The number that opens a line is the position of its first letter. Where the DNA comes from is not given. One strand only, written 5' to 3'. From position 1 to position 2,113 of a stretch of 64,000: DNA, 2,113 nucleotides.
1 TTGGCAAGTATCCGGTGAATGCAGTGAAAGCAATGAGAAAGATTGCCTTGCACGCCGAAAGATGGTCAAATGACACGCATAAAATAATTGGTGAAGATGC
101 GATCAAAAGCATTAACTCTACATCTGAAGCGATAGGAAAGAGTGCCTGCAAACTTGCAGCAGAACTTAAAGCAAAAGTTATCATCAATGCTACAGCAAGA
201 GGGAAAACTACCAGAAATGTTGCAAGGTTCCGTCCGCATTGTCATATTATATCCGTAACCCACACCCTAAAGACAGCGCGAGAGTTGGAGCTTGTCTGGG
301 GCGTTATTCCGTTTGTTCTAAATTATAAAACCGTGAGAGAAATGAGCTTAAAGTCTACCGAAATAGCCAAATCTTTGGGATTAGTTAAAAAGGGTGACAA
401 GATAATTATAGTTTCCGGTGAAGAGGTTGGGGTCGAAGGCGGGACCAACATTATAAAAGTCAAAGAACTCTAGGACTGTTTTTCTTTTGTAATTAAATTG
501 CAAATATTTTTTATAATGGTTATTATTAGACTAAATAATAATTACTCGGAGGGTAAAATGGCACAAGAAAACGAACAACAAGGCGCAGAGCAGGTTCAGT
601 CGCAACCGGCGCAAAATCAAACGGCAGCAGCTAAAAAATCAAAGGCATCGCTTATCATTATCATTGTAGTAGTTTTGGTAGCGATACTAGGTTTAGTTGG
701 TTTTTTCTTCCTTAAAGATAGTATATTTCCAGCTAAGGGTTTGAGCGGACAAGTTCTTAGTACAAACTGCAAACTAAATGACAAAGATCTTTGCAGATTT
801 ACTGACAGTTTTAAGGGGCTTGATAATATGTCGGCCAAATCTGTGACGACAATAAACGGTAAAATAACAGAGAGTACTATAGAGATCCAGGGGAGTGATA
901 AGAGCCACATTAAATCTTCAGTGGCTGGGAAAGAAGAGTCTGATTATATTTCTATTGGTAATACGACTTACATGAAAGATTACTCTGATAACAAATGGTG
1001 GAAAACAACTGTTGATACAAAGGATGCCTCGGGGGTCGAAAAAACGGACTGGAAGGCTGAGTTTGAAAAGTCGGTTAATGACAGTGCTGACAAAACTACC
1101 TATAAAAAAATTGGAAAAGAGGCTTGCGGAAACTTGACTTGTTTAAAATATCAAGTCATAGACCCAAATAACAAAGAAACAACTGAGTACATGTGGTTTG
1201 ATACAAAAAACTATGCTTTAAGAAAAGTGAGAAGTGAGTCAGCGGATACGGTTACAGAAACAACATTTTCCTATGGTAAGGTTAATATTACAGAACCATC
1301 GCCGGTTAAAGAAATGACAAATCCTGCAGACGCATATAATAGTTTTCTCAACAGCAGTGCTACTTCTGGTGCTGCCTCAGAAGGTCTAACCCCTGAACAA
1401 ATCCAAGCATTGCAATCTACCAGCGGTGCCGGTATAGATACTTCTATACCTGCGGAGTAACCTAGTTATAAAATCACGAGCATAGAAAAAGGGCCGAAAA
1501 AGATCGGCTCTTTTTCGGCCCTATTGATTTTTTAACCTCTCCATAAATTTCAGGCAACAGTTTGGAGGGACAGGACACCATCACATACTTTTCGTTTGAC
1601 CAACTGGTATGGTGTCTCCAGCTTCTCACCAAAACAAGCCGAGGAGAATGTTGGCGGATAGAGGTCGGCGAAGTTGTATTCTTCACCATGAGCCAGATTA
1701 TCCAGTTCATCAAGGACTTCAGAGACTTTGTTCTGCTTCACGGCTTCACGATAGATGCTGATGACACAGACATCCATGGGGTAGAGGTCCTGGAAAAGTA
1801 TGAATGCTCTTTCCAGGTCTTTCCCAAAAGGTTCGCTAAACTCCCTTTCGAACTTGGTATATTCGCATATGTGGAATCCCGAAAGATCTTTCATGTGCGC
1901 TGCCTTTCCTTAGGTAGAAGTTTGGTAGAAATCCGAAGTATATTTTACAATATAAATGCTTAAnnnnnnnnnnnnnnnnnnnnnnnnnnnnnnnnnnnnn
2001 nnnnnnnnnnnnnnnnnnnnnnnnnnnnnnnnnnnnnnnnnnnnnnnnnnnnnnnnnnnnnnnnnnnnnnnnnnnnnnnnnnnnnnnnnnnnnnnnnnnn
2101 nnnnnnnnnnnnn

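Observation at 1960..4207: Eukaryote/archaea-type mcm5U34 wobble-modification pair (Elp3 + Trm9-like) as head-to-head genes with overlapping start codons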

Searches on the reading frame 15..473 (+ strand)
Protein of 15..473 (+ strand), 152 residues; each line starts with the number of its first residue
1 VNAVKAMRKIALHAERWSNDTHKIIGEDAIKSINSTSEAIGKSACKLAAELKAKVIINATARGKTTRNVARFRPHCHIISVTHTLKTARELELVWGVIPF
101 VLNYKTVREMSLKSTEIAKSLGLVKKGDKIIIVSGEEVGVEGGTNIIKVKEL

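Call 20: search_protein_families(library=pfam, proteins=[window:15-473:+], max_evalue=0.01)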
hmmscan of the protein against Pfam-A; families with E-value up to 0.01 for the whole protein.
window:15-473:+ (152 aa): 1 family
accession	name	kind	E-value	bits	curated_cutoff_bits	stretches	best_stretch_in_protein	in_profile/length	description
PF02887.21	PK_C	-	1.7e-34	118.7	28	1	38-149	1-113/114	Pyruvate kinase, alpha/beta domain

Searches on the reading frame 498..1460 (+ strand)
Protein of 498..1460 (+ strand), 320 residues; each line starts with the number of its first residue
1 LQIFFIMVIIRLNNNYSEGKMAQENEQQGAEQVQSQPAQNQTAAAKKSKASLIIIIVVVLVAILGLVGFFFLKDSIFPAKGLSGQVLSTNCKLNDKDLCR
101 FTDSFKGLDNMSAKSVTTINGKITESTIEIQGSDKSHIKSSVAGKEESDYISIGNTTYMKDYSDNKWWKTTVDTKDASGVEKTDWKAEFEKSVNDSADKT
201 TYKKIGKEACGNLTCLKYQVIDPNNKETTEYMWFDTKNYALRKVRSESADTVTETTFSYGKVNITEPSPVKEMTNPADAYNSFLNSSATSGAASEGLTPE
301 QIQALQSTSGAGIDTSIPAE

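Call 20: search_protein_families(library=pfam, proteins=[window:498-1460:+], max_evalue=0.01)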
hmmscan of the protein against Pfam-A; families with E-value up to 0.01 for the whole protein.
window:498-1460:+ (320 aa): 1 family
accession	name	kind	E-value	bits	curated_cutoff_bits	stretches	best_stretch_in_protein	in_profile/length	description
PF13273.12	DUF4064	-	0.0021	18.7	32.1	1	4-73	18-82/102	Protein of unknown function (DUF4064)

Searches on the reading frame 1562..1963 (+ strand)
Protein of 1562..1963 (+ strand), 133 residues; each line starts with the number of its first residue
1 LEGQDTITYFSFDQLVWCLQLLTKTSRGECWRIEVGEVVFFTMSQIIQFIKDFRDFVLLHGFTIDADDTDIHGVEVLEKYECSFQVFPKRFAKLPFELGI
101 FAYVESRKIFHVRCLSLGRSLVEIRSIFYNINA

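Call 20: search_protein_families(library=pfam, proteins=[window:1562-1963:+], max_evalue=0.01)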
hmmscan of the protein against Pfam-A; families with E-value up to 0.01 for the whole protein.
window:1562-1963:+ (133 aa): 0 families
